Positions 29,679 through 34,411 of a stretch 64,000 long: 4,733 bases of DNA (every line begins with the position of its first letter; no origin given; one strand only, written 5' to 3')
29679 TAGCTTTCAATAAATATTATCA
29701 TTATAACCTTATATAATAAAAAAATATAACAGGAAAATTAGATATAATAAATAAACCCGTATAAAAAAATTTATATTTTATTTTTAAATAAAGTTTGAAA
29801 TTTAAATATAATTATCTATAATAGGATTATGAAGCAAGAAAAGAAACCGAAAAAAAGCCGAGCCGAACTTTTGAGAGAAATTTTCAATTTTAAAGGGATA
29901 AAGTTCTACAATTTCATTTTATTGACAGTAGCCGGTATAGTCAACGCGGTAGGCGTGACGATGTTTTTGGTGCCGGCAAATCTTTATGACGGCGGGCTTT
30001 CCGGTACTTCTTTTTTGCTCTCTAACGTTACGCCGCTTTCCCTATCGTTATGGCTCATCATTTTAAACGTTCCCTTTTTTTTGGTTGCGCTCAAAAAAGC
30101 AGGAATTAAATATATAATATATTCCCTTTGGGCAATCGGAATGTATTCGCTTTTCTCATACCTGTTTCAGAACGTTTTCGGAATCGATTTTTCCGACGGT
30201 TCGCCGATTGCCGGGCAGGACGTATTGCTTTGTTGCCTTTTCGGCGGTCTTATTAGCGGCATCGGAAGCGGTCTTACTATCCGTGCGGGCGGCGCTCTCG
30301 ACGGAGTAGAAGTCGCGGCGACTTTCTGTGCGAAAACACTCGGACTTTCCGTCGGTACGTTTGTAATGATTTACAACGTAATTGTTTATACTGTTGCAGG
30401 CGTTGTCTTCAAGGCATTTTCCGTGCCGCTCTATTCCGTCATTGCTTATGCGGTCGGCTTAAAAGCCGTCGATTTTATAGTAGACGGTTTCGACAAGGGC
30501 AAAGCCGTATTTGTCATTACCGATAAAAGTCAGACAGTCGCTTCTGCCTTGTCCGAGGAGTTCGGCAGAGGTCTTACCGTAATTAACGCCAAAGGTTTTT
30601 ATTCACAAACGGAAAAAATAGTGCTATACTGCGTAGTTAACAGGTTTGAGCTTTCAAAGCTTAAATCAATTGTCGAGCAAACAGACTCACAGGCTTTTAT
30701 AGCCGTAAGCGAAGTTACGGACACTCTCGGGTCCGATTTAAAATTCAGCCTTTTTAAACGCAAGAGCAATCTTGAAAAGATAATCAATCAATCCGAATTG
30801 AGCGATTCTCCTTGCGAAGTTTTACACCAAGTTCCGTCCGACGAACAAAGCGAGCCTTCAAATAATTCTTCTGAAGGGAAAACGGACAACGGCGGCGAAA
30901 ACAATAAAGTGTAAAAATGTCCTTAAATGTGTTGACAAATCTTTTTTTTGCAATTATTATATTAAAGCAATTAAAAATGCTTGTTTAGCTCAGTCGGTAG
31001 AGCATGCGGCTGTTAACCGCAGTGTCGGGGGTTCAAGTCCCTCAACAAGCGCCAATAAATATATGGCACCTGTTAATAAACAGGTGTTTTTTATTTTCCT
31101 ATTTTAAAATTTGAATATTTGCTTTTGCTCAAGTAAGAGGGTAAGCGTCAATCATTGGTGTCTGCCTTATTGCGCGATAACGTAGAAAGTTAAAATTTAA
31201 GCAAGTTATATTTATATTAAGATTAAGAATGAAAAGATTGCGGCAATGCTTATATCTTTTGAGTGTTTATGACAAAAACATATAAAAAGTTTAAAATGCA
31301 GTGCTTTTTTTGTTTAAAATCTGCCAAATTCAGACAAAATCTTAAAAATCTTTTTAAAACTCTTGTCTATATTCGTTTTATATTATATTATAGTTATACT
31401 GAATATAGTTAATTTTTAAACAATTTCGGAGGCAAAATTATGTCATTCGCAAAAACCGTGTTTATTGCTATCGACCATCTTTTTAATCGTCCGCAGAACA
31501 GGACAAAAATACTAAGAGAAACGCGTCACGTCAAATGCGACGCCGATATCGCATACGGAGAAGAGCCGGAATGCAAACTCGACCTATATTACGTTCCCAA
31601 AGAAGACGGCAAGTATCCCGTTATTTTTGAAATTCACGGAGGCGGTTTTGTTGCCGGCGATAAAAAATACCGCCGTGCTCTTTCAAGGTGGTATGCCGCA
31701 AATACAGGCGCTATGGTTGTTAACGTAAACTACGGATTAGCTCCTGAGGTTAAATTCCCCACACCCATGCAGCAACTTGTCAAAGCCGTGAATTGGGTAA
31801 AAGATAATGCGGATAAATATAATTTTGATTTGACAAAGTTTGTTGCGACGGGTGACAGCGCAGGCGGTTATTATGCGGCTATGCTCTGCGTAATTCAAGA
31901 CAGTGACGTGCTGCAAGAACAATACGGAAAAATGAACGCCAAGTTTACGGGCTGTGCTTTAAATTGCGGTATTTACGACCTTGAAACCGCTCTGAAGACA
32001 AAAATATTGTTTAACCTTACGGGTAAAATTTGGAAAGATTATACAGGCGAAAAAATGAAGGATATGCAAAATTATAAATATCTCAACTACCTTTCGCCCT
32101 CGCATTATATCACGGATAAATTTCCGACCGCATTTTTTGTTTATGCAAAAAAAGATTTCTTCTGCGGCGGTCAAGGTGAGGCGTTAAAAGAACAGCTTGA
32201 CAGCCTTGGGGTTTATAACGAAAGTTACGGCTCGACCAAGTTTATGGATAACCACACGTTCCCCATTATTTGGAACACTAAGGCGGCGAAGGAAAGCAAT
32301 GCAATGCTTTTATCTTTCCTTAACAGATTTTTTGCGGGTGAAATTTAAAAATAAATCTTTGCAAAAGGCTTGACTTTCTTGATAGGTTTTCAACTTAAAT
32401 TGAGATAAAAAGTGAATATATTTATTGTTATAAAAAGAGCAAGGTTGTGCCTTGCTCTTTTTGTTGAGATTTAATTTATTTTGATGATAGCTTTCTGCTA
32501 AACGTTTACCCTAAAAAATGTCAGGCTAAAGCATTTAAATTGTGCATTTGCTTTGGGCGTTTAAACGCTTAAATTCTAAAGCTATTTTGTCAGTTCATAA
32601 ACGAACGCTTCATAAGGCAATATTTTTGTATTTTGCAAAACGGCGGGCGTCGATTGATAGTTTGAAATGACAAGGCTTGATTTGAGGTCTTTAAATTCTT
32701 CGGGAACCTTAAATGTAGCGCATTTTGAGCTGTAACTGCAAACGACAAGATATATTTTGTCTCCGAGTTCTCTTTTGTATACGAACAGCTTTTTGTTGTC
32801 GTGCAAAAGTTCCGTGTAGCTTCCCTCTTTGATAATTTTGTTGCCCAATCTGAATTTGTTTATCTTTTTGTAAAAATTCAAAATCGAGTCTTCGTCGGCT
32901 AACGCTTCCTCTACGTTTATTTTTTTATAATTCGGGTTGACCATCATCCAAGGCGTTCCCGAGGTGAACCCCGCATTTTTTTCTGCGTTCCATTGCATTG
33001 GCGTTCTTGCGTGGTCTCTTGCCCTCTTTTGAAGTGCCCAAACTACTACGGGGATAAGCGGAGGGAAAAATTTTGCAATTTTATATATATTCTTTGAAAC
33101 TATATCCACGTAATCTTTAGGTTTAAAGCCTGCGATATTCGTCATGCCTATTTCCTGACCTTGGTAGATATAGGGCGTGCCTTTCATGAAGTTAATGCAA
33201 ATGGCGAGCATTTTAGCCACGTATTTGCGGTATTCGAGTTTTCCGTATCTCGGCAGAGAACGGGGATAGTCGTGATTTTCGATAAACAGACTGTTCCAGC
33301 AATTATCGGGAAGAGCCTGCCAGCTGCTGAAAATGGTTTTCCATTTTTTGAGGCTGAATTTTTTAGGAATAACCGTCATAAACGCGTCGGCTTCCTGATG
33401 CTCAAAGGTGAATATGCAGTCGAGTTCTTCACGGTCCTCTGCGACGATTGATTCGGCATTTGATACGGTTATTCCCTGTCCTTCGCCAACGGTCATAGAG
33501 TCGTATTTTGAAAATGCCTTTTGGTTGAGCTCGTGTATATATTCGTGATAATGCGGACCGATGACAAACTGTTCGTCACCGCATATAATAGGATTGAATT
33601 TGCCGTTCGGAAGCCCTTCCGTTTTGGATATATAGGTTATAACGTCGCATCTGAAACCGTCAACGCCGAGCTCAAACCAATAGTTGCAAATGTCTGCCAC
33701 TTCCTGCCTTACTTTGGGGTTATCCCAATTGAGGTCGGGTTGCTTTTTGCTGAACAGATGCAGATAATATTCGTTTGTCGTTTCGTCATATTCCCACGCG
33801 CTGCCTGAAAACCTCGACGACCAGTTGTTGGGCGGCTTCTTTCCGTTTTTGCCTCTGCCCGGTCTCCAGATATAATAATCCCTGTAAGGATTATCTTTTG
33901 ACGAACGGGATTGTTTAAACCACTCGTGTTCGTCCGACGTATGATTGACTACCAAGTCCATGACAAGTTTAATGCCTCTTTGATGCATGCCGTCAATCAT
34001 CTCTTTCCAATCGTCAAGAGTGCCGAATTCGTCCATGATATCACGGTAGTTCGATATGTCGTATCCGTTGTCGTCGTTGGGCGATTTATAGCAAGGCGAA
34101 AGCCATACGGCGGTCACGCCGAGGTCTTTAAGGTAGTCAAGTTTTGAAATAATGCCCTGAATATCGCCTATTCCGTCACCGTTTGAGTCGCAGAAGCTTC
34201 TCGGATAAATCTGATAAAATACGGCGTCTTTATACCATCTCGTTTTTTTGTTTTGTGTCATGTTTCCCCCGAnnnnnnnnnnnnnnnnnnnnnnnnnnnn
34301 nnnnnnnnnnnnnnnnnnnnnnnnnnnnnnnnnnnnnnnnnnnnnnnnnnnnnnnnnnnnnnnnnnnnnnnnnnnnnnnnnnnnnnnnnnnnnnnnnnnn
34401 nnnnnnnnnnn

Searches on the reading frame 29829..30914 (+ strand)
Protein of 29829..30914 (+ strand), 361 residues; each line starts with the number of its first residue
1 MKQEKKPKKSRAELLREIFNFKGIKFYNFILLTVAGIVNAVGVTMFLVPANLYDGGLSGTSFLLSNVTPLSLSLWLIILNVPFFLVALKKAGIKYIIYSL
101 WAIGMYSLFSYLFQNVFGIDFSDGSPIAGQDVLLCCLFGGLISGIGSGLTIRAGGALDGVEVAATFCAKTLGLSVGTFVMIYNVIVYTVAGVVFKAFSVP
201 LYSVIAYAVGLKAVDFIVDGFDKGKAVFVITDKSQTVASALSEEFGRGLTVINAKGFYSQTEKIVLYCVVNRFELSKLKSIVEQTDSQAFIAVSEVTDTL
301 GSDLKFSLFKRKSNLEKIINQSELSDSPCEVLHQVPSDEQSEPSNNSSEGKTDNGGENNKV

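Call 6: search_protein_families(library=pfam, proteins=[window:29829-30914:+])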
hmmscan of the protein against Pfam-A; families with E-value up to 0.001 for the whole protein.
window:29829-30914:+ (361 aa): 2 families
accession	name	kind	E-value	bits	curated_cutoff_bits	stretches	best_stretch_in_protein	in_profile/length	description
PF02588.21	YitT_membrane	-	1.4e-47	162.2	24.3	1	29-241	2-204/205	Uncharacterised 5xTM membrane BCR, YitT family COG1284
PF10035.14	DUF2179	-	2.2e-20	72.6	22.8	1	247-301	1-55/55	Uncharacterized protein conserved in bacteria (DUF2179)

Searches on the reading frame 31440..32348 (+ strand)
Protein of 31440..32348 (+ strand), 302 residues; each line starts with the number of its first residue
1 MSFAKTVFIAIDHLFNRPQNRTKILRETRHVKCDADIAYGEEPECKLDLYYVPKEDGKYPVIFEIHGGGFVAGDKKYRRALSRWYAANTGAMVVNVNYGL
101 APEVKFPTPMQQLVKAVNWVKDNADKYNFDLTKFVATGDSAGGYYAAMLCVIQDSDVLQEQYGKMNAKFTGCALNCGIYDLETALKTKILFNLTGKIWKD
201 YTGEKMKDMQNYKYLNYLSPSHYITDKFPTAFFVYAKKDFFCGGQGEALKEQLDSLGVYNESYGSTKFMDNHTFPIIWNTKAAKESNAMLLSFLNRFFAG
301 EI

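Call 6: search_protein_families(library=pfam, proteins=[window:31440-32348:+])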
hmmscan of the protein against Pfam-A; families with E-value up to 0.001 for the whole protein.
window:31440-32348:+ (302 aa): 4 families
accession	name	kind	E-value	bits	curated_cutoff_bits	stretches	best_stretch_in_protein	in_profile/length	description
PF20434.5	BD-FAE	-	1e-29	104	26.8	1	47-240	1-201/215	BD-FAE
PF07859.19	Abhydrolase_3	-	1.1e-26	94.3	25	1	63-258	2-194/210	alpha/beta hydrolase fold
PF00135.34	COesterase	-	3.6e-08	33.3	27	1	51-156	91-207/515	Carboxylesterase family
PF00326.27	Peptidase_S9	-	0.00054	19.9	22.6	0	112-242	47-158/213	Prolyl oligopeptidase family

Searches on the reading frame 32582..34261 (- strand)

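Call 6: search_protein_families(library=pfam, proteins=[window:32582-34261:-])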
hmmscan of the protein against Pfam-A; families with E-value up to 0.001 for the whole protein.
window:32582-34261:- (559 aa): 2 families
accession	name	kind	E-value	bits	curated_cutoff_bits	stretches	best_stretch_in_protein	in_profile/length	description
PF00128.31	Alpha-amylase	-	1.4e-159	532.5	22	1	17-480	1-446/446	Alpha amylase, catalytic domain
PF16657.11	Malt_amylase_C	-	7.4e-05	23.2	27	1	480-540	1-60/75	Maltogenic Amylase, C-terminal domain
